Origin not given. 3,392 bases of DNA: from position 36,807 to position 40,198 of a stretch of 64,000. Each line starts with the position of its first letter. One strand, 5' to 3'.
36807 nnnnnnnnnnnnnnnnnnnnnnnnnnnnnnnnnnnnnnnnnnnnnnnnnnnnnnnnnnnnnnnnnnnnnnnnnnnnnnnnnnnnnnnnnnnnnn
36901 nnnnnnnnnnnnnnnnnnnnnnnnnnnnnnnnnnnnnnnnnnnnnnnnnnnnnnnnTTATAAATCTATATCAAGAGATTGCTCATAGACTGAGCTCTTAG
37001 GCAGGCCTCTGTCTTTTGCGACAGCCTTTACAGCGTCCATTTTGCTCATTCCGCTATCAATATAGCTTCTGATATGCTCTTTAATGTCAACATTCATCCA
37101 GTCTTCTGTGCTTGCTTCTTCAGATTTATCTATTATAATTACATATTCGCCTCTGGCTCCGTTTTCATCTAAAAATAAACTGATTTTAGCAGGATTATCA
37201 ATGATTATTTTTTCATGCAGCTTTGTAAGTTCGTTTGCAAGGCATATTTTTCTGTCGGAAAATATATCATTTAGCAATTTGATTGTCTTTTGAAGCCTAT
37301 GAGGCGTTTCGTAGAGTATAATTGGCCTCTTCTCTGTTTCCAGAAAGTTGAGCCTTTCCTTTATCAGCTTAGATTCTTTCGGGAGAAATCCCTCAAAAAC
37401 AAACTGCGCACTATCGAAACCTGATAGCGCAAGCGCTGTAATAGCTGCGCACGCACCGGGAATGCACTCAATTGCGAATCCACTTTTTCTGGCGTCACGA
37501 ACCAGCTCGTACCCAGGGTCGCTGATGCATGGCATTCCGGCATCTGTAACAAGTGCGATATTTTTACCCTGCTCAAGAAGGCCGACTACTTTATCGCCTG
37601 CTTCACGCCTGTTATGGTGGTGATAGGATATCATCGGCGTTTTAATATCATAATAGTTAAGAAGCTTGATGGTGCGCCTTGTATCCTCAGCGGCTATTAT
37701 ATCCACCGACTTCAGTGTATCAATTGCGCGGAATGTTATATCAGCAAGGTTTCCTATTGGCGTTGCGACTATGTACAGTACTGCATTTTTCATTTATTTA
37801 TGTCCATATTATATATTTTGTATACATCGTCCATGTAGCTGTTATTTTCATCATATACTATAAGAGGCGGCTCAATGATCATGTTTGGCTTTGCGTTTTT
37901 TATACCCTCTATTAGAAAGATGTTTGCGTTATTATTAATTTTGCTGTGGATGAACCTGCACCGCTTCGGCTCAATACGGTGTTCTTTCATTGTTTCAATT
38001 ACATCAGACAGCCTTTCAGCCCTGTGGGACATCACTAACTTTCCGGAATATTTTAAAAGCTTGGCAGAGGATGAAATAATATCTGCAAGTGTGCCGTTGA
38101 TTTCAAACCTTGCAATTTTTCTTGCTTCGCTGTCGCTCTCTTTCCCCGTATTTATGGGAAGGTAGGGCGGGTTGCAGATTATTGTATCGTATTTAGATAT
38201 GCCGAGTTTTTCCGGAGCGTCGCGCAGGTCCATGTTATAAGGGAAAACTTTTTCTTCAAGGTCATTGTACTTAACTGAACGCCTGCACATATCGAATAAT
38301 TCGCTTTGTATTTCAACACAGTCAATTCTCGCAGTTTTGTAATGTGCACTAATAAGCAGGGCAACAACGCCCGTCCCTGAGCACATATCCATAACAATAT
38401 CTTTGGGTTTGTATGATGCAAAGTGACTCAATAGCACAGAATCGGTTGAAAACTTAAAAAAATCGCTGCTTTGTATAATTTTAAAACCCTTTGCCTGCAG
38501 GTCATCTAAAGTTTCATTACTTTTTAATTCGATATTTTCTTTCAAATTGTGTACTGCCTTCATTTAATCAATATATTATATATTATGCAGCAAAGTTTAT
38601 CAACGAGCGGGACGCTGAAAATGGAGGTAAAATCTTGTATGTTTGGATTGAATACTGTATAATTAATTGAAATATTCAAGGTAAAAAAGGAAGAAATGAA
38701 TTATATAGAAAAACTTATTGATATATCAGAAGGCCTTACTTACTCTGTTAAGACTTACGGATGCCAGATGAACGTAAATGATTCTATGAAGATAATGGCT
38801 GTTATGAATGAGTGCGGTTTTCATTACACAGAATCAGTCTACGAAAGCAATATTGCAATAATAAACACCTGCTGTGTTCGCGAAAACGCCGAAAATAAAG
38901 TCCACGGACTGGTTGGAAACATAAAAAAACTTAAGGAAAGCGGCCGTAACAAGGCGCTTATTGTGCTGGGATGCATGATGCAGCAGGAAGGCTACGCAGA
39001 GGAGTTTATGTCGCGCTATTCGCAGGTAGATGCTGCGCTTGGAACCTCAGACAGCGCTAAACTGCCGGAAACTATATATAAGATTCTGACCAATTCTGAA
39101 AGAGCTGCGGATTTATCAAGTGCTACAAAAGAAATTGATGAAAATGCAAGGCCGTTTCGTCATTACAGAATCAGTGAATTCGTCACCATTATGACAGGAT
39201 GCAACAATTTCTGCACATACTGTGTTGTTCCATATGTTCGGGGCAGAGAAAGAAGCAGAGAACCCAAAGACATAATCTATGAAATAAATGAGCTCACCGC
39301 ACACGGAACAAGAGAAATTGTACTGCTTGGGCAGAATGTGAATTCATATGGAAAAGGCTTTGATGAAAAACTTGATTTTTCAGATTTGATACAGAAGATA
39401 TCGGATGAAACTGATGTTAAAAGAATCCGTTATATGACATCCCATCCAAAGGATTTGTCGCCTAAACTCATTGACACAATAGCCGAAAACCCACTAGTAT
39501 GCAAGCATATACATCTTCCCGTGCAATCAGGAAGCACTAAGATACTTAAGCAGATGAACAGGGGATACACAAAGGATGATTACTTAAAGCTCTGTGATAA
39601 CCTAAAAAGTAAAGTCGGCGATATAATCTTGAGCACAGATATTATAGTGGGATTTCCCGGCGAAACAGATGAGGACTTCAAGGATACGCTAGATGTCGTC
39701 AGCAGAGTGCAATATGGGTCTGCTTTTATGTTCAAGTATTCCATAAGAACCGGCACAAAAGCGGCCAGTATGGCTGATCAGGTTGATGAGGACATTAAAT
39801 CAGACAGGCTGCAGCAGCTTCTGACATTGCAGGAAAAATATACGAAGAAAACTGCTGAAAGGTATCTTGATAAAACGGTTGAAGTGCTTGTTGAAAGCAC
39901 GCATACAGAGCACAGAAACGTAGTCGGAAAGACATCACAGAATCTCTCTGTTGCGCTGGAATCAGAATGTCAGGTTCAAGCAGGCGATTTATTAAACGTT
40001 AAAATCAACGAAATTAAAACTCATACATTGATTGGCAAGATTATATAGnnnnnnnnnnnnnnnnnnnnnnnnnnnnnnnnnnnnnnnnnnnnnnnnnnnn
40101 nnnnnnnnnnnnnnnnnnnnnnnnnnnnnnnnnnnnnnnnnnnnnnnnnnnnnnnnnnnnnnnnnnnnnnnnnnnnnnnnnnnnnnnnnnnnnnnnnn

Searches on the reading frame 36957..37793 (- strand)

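Call 51: search_protein_families(library=pfam, proteins=[window:36957-37793:-], max_evalue=0.00001)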
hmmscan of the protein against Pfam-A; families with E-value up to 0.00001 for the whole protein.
window:36957-37793:- (278 aa): 1 family
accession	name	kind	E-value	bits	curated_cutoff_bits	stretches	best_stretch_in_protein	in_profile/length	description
PF00590.25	TP_methylase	-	3.3e-32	112.6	27.8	1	6-198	2-205/212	Tetrapyrrole (Corrin/Porphyrin) Methylases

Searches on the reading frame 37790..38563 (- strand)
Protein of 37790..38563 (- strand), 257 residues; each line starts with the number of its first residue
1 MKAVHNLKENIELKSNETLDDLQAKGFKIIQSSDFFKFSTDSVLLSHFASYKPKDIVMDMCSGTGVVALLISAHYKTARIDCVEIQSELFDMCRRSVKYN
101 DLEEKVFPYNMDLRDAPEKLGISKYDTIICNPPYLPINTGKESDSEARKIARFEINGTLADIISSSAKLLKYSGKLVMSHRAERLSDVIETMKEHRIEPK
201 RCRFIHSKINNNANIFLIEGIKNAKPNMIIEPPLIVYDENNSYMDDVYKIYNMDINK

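Call 51: search_protein_families(library=pfam, proteins=[window:37790-38563:-], max_evalue=0.00001)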
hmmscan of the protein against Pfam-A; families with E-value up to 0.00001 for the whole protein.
window:37790-38563:- (257 aa): 2 families
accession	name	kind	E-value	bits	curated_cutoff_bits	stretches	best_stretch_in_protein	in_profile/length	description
PF05175.20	MTS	-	9.8e-12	45.3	23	1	42-145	21-116/170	Methyltransferase small domain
PF02475.24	TRM5-TYW2_MTfase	-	1.5e-09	38.5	28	1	52-119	35-102/164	TRM5/TYW2 methyltransferase domain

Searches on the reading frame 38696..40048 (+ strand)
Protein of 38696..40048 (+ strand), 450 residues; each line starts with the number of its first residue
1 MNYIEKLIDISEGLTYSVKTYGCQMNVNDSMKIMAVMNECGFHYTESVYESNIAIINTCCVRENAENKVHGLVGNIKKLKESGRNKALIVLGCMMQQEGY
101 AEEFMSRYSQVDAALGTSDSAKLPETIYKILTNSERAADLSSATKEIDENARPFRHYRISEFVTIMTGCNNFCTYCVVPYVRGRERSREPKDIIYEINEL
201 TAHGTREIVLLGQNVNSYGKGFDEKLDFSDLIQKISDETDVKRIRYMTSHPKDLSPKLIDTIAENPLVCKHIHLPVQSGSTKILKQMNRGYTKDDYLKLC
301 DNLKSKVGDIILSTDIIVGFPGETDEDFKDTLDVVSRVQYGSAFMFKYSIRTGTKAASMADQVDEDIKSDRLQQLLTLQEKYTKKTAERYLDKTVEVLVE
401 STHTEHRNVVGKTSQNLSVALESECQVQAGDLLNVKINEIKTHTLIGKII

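Call 51: search_protein_families(library=pfam, proteins=[window:38696-40048:+], max_evalue=0.00001)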
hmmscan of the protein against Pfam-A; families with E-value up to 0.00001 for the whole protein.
window:38696-40048:+ (450 aa): 2 families
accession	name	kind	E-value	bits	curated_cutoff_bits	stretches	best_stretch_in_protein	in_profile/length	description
PF04055.27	Radical_SAM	-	9.9e-31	107.6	29.5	1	164-333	2-164/166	Radical SAM superfamily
PF00919.26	UPF0004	-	5.9e-24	84.4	27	1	16-116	2-98/98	Uncharacterized protein family UPF0004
